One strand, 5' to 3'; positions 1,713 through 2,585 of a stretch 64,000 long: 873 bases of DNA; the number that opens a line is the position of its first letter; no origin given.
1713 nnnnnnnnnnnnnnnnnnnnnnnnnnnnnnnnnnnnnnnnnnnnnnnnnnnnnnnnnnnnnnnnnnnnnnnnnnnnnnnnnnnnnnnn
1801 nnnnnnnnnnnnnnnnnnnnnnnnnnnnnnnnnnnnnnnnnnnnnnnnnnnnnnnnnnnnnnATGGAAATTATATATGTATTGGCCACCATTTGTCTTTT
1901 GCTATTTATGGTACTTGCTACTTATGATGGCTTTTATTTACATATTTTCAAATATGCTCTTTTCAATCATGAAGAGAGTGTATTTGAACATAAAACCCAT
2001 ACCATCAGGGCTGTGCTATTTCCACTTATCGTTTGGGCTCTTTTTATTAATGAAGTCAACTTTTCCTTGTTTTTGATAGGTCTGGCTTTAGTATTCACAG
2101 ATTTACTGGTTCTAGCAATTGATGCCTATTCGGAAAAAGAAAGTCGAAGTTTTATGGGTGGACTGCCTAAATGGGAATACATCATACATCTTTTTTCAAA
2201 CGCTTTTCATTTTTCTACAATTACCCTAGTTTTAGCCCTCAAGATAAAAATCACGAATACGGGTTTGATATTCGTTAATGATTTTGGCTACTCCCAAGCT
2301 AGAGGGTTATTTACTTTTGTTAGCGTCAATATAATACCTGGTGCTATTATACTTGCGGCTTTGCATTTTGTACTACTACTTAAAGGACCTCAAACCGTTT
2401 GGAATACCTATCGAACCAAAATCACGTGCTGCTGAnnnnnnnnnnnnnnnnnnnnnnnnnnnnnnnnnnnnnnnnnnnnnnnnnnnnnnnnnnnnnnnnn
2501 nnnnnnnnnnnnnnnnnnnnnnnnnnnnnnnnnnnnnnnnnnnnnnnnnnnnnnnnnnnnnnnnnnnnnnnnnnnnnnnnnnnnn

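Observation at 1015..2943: Compact ars-like operon in which three consecutive proteins all end in a Cys-Cys tail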

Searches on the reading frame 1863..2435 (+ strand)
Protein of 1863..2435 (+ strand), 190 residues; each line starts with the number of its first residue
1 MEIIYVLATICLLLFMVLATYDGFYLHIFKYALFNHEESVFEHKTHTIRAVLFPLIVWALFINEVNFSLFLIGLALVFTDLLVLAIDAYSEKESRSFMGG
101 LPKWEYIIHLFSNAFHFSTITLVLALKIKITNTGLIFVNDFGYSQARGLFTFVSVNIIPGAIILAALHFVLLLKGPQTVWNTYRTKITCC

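Call 3: search_protein_families(library=pfam, proteins=[window:1863-2435:+], max_evalue=0.01)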
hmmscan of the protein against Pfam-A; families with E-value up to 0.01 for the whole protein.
window:1863-2435:+ (190 aa): 0 families

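Call 4: search_protein_families(library=ncbifam, proteins=[window:1863-2435:+], max_evalue=0.01)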
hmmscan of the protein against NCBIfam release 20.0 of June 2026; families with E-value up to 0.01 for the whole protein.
window:1863-2435:+ (190 aa): 0 families

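Call 8: find_homologous_proteins(query=window:1863-2435:+)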
Query window:1863-2435:+ (190 aa): 490 proteins with E <= 0.001 among 1661 candidates; the best 120 are listed.
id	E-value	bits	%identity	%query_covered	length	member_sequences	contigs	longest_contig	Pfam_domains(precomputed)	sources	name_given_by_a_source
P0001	5.5e-109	380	100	92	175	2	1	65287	-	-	-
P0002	3.1e-102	358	85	100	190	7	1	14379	-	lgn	-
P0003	1.1e-98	347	82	100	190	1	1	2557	-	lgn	-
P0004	2.7e-98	346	82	100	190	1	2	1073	-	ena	-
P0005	1.5e-96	340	78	100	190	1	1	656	-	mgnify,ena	mgnify:CR=1 FL=1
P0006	9.9e-94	331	79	100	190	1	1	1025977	-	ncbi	-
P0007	1.4e-93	330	78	100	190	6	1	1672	-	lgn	-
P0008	2.0e-93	330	77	100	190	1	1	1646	-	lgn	-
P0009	1.2e-92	327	74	100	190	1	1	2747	-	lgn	-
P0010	1.5e-91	324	76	100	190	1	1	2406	-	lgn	-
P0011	6.0e-91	322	74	100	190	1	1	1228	-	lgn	-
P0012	4.5e-90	319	73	100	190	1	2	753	-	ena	-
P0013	3.3e-89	316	75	100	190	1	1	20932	-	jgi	-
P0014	3.5e-88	313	73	100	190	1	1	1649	-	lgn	-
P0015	3.7e-88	313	74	100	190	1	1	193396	-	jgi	-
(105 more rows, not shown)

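Call 15: find_related_loci(query=A1, collection=genome_contigs, flank=6000)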
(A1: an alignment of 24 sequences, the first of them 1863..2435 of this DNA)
Query A1 (190 aa) in genome_contigs; peptide patterns used: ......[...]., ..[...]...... (x = any residue, [..] = any of these).
206 stretches matched a pattern; 174 encode a relative of the query (tblastn E <= 1e-3); the best 80 are kept; 80 distinct loci.
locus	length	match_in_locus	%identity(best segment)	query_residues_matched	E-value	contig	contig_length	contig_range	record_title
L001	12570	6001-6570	79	1-190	2e-100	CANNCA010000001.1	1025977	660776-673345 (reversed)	uncultured Flavobacteriaceae bacterium isolate N2Y089-1.fasta genome assembly, contig: NODE_1, whole genome shotgun sequ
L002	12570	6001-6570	78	1-190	4e-95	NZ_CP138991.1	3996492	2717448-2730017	Maribacter sp. R77961 chromosome, complete genome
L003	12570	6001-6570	73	1-190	1e-93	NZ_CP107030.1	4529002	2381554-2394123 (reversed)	Maribacter halichondriae strain Hal144 chromosome, complete genome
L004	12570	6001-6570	73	1-190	2e-93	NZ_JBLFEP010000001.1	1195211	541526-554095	Maribacter sp. 2307UL18-2 2307UL18-2_1, whole genome shotgun sequence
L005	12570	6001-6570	72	1-190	3e-92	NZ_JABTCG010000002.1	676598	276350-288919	Maribacter arenosus strain CAU 1321 contig2, whole genome shotgun sequence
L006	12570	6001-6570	71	1-190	3e-91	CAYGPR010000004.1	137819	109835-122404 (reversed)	MAG TPA_asm: uncultured Maribacter sp. isolate ERP117304_co3_264 genome assembly, contig: NODE_143_length_137819_cov_10.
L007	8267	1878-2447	69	1-190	3e-90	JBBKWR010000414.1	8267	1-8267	MAG: Flavobacteriaceae bacterium isolate metabat_bins.260 k119_1355409, whole genome shotgun sequence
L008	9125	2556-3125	69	1-190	2e-88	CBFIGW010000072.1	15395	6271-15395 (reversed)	MAG: Maribacter sp. isolate Co_bin_850_strict genome assembly, contig: Co_bin_850_strict_c72, whole genome shotgun seque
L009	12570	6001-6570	68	1-190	2e-88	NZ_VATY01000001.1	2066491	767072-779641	Maribacter algarum strain RZ26 Scaffold1, whole genome shotgun sequence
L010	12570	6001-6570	69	1-190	3e-88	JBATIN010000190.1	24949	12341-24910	MAG: Flavobacteriaceae bacterium isolate MFD10256_ilm_asm_bin10 k127_338038, whole genome shotgun sequence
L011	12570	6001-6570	68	1-190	1e-87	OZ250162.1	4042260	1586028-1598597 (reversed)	MAG: Aggregatimonas sp. isolate 7b32d0cd-9343-49ab-964f-e47d07a36462 genome assembly, chromosome: 1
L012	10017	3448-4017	73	1-190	7e-87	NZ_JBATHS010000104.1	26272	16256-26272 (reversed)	MAG: Maribacter sp. isolate MFD10265_ilm_asm_bin12 k127_86412, whole genome shotgun sequence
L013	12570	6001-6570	67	1-190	6e-87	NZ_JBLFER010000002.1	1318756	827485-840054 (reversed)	Maribacter sp. 2308TA10-17 2308TA10-17_2, whole genome shotgun sequence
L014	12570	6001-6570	68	1-190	9e-87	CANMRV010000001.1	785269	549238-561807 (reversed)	uncultured Flavobacteriaceae bacterium isolate 2-612-J.fasta genome assembly, contig: NODE_1, whole genome shotgun seque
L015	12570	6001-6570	72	1-190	9e-87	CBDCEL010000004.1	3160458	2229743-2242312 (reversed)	MAG: Aurantibacter sp. isolate 67e0042e-5d0c-405c-9e18-64efbbc45119 genome assembly, contig: contig_4, whole genome shot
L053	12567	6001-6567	54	1-190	4e-63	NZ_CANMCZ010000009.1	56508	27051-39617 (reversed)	Uncultured Winogradskyella sp. isolate 3-1016.fasta NODE_9, whole genome shotgun sequence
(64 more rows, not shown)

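Call 20: predict_structure(alignment_id=A1)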
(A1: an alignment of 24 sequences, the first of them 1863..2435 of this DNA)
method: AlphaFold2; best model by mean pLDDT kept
length: 190 residues; sequences in the alignment: 24
mean_pLDDT: 88.4   pTM: 0.83
mean pLDDT of the five models: 88.4, 86.6, 86.5, 81.8, 81.6
residues with pLDDT >= 90: 100; 70-90: 87; 50-70: 3; < 50: 0
segments of 3 or more residues with pLDDT < 50: none
pLDDT, mean of each block of 10 residues (from residue 1): 95 94 83 75 87 95 93 96 84 73 85 94 94 91 93 94 90 87 75
secondary structure, 60 per line:
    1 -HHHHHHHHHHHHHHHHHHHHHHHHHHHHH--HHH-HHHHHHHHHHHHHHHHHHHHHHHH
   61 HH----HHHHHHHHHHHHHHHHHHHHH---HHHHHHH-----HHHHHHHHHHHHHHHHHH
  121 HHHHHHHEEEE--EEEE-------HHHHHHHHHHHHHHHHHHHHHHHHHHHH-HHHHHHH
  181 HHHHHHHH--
elements in order: H2-30 H37-62 H67-87 H91-97 H103-127 E128-131 E134-137 H145-172 H174-188

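Call 23: search_protein_representatives(alignment_id=A1)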
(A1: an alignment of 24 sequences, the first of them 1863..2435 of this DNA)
Query: 24 sequences, 190 profile positions. Proteins with E-value up to 0.001 (for the whole library): 321; up to 1e-10: 184; up to 1e-30: 13. The best 150 are listed.
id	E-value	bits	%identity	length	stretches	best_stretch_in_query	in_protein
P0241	8.4e-78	277.0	-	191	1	1-190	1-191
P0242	7.6e-57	208.7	-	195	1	1-190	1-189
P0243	9.1e-43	162.8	-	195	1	1-182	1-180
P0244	3.4e-41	157.7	-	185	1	4-190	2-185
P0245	2.1e-38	148.6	-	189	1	7-181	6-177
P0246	6.3e-38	147.0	-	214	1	4-185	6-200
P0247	1.2e-37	146.1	-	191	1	3-188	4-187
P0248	1.8e-36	142.3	-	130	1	64-190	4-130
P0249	4.3e-36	141.0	-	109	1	1-110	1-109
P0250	6.0e-34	134.0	-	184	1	1-169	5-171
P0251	2.7e-32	128.6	-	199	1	4-178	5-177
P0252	1.2e-31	126.5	-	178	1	7-169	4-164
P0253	1.0e-30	123.5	-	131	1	3-103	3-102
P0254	3.8e-30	121.6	-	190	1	1-178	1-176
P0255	5.0e-30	121.2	-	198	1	8-180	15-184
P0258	3.2e-28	115.4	-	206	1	7-172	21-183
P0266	7.4e-26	107.6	-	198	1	8-172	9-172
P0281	9.9e-22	94.2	-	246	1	8-142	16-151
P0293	2.7e-20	89.5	-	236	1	4-175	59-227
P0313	2.0e-18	83.4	-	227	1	13-167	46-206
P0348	3.2e-16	76.2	-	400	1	7-126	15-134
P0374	2.1e-14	70.3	-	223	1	4-168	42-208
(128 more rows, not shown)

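Call 25: fold_search(model_id=the predicted structure, library=pdb)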
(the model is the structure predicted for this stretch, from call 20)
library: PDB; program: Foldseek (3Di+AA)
matches with E <= 10: 160; with E <= 0.001: 0
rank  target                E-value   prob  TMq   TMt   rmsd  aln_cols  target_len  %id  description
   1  7kyp_H                8.7e-01  0.09  0.19  0.15  13.7       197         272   14  PsaBC from Streptococcus pneumoniae in complex with Fab (released 2021-08-25)
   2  9ydz_A                1.6e+00  0.14  0.27  0.19   8.6       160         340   14  Cryo EM structure of KCa3.1_R355K_II/calmodulin channel in complex with rimtuzalcap (released 2025-10-01)
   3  7kyp_P                1.6e+00  0.08  0.20  0.16  13.1       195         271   12  PsaBC from Streptococcus pneumoniae in complex with Fab (released 2021-08-25)
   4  1cnt_3                1.6e+00  0.07  0.18  0.23  18.8       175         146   10  CILIARY NEUROTROPHIC FACTOR (released 1997-03-26)
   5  9jri                  1.9e+00  0.11  0.30  0.18  14.9       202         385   15  outward-open hSLC19A1 + 5-MTHF (released 2025-02-26)
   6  6gpx_B                2.1e+00  0.10  0.29  0.24  13.7       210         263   15  CRYSTAL STRUCTURE OF CCR2A IN COMPLEX WITH MK-0812 (released 2019-01-02)
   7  9ydp_R                2.2e+00  0.09  0.28  0.20  13.9       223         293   13  Human delta opioid receptor complex with mini-Gi and agonist DADLE (released 2025-12-10)
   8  2clb_D                2.4e+00  0.07  0.21  0.23  17.3       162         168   11  The structure of the DPS-like protein from Sulfolobus solfataricus reveals a bacterioferritin-like di-metal binding si (released 2006-07-17)
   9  8iei_A                2.4e+00  0.06  0.23  0.17  15.8       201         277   14  Cryo-EM structure of GPR156A/B of G-protein free GPR156 (local refine) (released 2024-02-14)
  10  1l0l_C                2.4e+00  0.03  0.18  0.11  21.6       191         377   16  structure of bovine mitochondrial cytochrome bc1 complex with a bound fungicide famoxadone (released 2003-04-08)
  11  9ppq                  2.5e+00  0.08  0.25  0.19  14.6       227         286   11  Locally-refined Mu-Opioid Receptor bound with novel compound 0505 (3-[({[(1P)-1-(3-chlorophenyl)-1H-pyrazol-3-yl]methyl} (released 2026-03-04)
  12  3o7p                  2.5e+00  0.08  0.27  0.16  14.0       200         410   14  Crystal structure of the E.coli Fucose:proton symporter, FucP (N162A) (released 2010-09-15)
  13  2clb_B                2.5e+00  0.07  0.22  0.24  16.0       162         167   10  The structure of the DPS-like protein from Sulfolobus solfataricus reveals a bacterioferritin-like di-metal binding si (released 2006-07-17)
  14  5nfr_A                2.5e+00  0.06  0.15  0.11  15.7       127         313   15  Crystal structure of malate dehydrogenase from Plasmodium falciparum (PfMDH) (released 2018-01-31)
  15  7r4c_H                2.6e+00  0.06  0.24  0.18  16.3       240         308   10  Bovine complex I in the presence of IM1761092, deactive class v (Composite map) (released 2023-02-08)
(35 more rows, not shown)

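Call 36: search_protein_families(library=pfam, proteins=[P0243, P0246, P0251, P0258, P0266, P0281, P0293, P0313, P0348, P0374], max_evalue=1)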
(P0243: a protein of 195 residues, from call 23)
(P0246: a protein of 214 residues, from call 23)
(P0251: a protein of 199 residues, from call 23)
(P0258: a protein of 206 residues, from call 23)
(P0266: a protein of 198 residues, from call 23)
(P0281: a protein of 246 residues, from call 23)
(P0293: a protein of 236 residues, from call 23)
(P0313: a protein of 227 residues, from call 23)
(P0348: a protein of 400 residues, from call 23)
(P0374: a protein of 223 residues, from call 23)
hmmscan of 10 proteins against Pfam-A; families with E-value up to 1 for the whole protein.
P0243 (195 aa): 2 families
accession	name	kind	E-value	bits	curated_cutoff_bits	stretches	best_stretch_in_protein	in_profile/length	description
PF08733.15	PalH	-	0.013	15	34.1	1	67-127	181-242/332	PalH/RIM21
PF03699.18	UPF0182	-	0.69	8.4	27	1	49-173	96-223/770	Uncharacterised protein family (UPF0182)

P0246 (214 aa): 1 family
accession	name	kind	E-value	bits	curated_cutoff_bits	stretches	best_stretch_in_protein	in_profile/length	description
PF09431.15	SPIN90_LRD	-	0.23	12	27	0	48-85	60-97/137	SPIN90/Ldb17, leucine-rich domain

P0251 (199 aa): 1 family
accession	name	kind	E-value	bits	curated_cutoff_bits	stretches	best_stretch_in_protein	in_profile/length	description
PF03824.22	NicO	-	0.00087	19.1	27.7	1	19-180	98-256/287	High-affinity nickel-transport protein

P0258 (206 aa): 0 families

P0266 (198 aa): 0 families

P0281 (246 aa): 0 families

P0293 (236 aa): 1 family
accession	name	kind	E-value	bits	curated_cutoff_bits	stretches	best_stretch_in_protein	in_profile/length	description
PF25093.1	DUF7807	-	0.18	11.8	27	0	193-227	24-58/170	Family of unknown function (DUF7807)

P0313 (227 aa): 0 families

P0348 (400 aa): 0 families

P0374 (223 aa): 0 families

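Call 48: search_dna_similar(query=window:1863-2435:+, collection=plasmids, mode=protein, max_evalue=0.001, max_rows=30)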
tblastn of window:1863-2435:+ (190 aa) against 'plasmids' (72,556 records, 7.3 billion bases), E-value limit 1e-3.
No match.

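Call 58: find_encoding_contigs(protein=P0243, flank=5000, max_places=4)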
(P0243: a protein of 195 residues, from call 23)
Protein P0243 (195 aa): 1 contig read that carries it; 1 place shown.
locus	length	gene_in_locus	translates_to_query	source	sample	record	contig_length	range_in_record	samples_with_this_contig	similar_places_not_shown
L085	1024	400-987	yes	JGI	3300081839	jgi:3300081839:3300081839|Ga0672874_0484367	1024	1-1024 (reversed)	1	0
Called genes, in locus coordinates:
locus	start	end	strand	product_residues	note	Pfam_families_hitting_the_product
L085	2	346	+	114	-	?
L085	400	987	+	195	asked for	-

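Call 59: find_encoding_contigs(protein=P0247, flank=5000, max_places=3)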
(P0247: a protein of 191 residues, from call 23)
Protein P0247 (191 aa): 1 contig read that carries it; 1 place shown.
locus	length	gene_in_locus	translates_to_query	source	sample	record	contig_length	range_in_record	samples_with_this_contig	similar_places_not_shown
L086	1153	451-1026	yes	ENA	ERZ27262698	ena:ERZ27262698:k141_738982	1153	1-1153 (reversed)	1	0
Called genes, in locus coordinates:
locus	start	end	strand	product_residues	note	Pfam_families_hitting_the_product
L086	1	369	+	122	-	?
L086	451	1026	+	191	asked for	-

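Call 60: find_encoding_contigs(protein=P0251, flank=5000, max_places=3)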
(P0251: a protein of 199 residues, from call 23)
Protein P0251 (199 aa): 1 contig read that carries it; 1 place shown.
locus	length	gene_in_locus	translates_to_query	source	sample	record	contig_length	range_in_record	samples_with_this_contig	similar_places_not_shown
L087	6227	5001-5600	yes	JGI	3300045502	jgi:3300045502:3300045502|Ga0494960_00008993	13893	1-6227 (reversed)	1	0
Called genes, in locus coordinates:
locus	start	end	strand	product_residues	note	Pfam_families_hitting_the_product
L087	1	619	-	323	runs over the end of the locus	PF02470:MlaD, PF28544:Helical_needle (faint)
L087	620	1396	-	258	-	PF00005:ABC_tran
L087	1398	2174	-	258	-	PF02405:MlaE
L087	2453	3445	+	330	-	PF00111:Fer2 (weak), PF13510:Fer2_4, PF10588:NADH-G_4Fe-4S_3, PF22117:Fer4_Nqo3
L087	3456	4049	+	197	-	PF00027:cNMP_binding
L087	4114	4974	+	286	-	-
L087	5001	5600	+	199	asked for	-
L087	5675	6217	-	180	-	PF13884:Peptidase_S74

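Call 61: find_encoding_contigs(protein=P0244, flank=5000, max_places=3)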
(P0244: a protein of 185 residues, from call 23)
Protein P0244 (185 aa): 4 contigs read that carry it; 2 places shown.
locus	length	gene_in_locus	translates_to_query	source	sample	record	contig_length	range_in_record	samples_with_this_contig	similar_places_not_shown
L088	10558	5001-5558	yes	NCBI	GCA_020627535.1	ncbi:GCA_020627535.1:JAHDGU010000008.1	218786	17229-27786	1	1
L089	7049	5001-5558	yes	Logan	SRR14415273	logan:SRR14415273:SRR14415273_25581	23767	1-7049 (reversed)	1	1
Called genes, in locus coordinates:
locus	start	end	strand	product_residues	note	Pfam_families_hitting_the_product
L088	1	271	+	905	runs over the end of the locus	PF16078:2-oxogl_dehyd_N, PF00676:E1_dh, PF02779:Transket_pyr, PF16870:OxoGdeHyase_C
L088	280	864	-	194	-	PF00254:FKBP_C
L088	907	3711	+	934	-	PF00326:Peptidase_S9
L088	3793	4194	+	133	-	PF10807:DUF2541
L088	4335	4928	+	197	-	PF00027:cNMP_binding (faint)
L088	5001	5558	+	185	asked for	-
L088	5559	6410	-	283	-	PF12833:HTH_18, PF00165:HTH_AraC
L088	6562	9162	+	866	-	PF13620:CarboxypepD_reg, PF13715:CarbopepD_reg_2, PF07715:Plug, PF00593:TonB_dep_Rec_b-barrel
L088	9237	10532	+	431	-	PF22422:MGH1-like_GH, PF01204:Trehalase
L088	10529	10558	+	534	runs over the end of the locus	PF00474:SSF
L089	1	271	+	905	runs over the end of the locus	PF16078:2-oxogl_dehyd_N, PF00676:E1_dh, PF02779:Transket_pyr, PF16870:OxoGdeHyase_C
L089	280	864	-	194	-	PF00254:FKBP_C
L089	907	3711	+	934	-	PF00326:Peptidase_S9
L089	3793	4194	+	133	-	PF10807:DUF2541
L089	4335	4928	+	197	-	PF00027:cNMP_binding (faint)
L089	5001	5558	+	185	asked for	-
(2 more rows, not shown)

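Call 72: search_protein_families(library=pfam, alignment_id=A3, max_evalue=0.1)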
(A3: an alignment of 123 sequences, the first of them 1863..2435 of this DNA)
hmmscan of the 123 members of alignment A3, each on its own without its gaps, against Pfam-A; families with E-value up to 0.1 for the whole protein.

A. member 1, window:1863-2435:+ (190 aa): 0 families

B. families by the number of members that match (of 123 scanned): 33 families (the first 25 are shown)
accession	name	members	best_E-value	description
PF08733.15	PalH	2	0.0017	PalH/RIM21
PF04892.17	VanZ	2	0.0081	VanZ like family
PF06197.19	DUF998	2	0.011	Protein of unknown function (DUF998)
PF14348.11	DUF4400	2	0.022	Domain of unknown function (DUF4400)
PF14119.11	DUF4288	1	2.3e-13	Domain of unknown function (DUF4288)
PF24195.1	DUF7420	1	2.1e-05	Family of unknown function (DUF7420)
PF03899.21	ATP-synt_I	1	0.00063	ATP synthase I chain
PF02673.24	BacA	1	0.00068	Bacitracin resistance protein BacA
PF06808.19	DctM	1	0.00073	Tripartite ATP-independent periplasmic transporter, DctM component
PF03824.22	NicO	1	0.00087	High-affinity nickel-transport protein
PF06939.16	DUF1286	1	0.0016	Protein of unknown function (DUF1286)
PF18920.5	DUF5671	1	0.0019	Domain of unknown function (DUF5671)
PF16304.10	DUF4946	1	0.0033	Domain of unknown function (DUF4946)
PF20990.2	DUF2207_C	1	0.004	Predicted membrane protein (DUF2207) C-terminal domain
PF04535.17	CASP_dom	1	0.0043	Casparian strip membrane protein domain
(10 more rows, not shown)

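Call 80: find_homologous_proteins(query=L053:7695-8750:+)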
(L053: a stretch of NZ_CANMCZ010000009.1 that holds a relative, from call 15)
Query L053:7695-8750:+ (351 aa): 8000 proteins with E <= 0.001 among 8000 candidates; the best 120 are listed.
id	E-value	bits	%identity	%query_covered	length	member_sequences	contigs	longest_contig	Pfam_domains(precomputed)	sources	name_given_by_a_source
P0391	5.0e-215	731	100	100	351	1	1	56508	PF01758.22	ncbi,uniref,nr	ncbi:ACR3 family arsenite efflux transporter [uncultured Winogradskyella sp.]|uniref:ACR3 family ars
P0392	5.6e-205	698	95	99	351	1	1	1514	PF01758.22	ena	-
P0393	1.1e-204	697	95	99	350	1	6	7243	PF01758.22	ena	-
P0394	3.2e-204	696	94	99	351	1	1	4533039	PF01758.22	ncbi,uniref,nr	ncbi:ACR3 family arsenite efflux transporter [Winogradskyella helgolandensis]|uniref:ACR3 family ars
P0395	4.6e-204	695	94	99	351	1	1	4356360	PF01758.22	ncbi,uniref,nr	ncbi:ACR3 family arsenite efflux transporter [Winogradskyella helgolandensis]|uniref:ACR3 family ars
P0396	6.0e-204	695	94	99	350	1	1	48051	PF01758.22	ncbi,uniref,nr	ncbi:ACR3 family arsenite efflux transporter [Winogradskyella pacifica]|uniref:ACR3 family arsenite 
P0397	8.5e-204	694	94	99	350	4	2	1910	PF01758.22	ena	-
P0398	8.9e-204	694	94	99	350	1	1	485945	PF01758.22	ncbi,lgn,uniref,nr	ncbi:ACR3 family arsenite efflux transporter [Winogradskyella thalassocola]|uniref:Arsenite transpor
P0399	1.4e-203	694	94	99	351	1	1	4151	PF01758.22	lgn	-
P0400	2.2e-203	693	94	99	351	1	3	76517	PF01758.22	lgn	-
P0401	2.3e-203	693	93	99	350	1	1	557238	PF01758.22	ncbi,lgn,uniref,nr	ncbi:ACR3 family arsenite transporter [Winogradskyella pacifica]|uniref:ACR3 family arsenite transpo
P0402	2.9e-203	693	95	99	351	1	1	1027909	PF01758.22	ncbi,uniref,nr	ncbi:ACR3 family arsenite efflux transporter [Winogradskyella echinorum]|uniref:ACR3 family arsenite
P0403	3.8e-203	692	94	99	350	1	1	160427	PF01758.22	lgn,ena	-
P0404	5.9e-203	692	94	99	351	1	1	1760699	PF01758.22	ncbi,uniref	ncbi:ACR3 family arsenite efflux transporter [Winogradskyella sediminis]|uniref:ACR3 family arsenite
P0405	6.0e-203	692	93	99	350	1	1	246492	PF01758.22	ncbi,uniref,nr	ncbi:Arsenical-resistance protein ACR3 [Winogradskyella psychrotolerans RS-3]|uniref:Arsenical-resis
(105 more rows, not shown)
